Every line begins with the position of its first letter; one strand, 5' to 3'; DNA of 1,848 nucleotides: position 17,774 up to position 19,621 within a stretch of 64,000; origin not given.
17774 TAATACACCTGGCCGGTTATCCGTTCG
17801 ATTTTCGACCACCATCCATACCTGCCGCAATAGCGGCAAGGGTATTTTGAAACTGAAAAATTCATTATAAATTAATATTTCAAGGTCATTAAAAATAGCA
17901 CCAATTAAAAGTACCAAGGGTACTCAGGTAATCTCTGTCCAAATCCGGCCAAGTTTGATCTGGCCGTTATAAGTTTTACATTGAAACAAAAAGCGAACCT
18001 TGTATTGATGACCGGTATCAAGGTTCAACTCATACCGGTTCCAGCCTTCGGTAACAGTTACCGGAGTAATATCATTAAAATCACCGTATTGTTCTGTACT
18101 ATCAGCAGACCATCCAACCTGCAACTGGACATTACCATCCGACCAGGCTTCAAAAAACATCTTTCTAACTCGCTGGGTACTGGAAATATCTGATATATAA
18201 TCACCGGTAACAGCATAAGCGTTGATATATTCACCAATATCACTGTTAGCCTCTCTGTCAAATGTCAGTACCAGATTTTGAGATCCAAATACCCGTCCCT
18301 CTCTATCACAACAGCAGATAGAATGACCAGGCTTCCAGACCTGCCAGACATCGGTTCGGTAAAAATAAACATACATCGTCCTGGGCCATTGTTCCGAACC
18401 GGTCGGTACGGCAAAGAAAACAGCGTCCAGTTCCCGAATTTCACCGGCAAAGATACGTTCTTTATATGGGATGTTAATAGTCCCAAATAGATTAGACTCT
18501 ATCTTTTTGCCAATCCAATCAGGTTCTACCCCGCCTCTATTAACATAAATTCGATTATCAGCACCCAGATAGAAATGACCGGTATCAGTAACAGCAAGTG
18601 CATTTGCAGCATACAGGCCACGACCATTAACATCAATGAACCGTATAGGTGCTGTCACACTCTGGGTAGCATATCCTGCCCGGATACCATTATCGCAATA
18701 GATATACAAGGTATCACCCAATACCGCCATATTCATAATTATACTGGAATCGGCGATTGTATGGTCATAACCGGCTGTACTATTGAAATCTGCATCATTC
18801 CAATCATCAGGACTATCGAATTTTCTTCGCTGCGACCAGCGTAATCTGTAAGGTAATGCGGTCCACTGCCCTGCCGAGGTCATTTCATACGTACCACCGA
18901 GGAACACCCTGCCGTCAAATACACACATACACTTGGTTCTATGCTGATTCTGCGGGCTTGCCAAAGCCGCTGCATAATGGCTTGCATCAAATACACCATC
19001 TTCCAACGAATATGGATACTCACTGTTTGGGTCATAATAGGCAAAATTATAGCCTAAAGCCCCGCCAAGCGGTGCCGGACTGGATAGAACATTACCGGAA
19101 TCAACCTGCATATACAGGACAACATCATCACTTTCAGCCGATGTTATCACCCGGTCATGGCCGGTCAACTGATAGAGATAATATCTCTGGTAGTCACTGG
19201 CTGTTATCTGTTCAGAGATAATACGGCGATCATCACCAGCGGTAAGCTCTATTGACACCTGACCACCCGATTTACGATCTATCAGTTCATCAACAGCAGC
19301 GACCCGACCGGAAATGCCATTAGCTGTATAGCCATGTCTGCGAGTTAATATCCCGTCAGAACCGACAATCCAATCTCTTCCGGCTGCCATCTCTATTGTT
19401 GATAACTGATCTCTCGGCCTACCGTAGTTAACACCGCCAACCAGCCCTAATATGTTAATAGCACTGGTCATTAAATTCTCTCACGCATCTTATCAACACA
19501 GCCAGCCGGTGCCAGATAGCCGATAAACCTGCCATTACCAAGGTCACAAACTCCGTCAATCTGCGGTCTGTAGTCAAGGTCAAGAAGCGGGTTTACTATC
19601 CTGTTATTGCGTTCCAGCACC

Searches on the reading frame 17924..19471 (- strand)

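Call 10: search_protein_families(library=phrogs, proteins=[window:17924-19471:-], max_evalue=0.001)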
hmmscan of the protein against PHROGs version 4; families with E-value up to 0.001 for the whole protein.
window:17924-19471:- (515 aa): 1 family
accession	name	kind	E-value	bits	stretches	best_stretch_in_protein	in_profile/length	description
phrog_3287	-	head and packaging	5e-15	56.3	1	177-491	147-442/524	virion structural protein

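Call 34: search_protein_families(library=pfam, proteins=[window:17924-19471:-], max_evalue=0.01)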
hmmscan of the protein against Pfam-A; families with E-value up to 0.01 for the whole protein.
window:17924-19471:- (515 aa): 1 family
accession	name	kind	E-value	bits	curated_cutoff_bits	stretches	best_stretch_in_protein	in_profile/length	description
PF09214.16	Prd1-P2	-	0.0073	15.6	25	0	395-440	58-103/555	Bacteriophage Prd1, adsorption protein P2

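Call 94: search_protein_families(library=ncbifam, proteins=[window:17924-19471:-], max_evalue=0.01)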
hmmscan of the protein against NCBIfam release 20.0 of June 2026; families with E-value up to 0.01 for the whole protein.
window:17924-19471:- (515 aa): 0 families
